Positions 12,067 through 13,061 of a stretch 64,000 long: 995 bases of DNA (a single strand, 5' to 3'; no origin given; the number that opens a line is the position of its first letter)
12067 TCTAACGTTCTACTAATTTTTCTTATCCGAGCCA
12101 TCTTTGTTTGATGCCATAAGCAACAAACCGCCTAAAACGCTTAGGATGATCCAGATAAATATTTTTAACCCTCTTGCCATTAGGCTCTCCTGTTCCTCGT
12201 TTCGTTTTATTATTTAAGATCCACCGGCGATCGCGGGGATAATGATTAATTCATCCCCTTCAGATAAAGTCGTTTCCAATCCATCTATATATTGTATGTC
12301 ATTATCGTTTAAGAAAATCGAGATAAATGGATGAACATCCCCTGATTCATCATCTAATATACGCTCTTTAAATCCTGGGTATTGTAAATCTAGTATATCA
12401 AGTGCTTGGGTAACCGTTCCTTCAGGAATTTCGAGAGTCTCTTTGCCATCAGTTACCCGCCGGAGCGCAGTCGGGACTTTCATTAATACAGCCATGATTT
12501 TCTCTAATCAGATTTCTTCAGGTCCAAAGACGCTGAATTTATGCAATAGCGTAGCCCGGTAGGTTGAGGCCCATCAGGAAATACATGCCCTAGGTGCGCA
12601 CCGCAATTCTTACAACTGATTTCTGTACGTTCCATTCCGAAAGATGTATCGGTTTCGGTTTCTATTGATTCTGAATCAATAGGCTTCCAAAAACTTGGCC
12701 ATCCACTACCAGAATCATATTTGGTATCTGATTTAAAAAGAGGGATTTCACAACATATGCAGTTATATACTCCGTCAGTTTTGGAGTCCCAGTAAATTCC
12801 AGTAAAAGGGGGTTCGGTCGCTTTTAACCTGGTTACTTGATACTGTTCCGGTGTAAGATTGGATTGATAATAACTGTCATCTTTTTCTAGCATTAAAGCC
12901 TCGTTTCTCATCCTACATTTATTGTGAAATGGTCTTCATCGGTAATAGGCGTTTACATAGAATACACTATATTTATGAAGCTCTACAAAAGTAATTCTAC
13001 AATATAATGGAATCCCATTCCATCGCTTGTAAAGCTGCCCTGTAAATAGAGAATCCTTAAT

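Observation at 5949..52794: Two independent UGA-at-active-site events in one 64-kb window imply a selenium-utilising trait, or a systematic artefact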

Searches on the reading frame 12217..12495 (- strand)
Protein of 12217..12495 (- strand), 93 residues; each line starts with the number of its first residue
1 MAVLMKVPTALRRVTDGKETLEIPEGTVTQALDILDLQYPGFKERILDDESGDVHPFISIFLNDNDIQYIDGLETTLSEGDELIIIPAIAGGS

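Call 84: search_protein_families(library=pfam, proteins=[window:12217-12495:-], max_evalue=0.00001)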
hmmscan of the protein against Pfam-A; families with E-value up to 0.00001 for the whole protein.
window:12217-12495:- (93 aa): 1 family
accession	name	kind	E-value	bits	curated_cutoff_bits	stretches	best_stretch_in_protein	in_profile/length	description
PF02597.26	ThiS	-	7.2e-12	46.1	22.5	1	6-92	2-76/76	ThiS family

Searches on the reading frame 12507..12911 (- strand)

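Call 84: search_protein_families(library=pfam, proteins=[window:12507-12911:-], max_evalue=0.00001)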
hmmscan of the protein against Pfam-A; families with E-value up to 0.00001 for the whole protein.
window:12507-12911:- (135 aa): 1 family
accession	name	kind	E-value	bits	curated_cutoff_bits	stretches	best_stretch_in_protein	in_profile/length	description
PF01641.26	SelR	-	1.2e-53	180.4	24.9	1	19-132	1-115/116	SelR domain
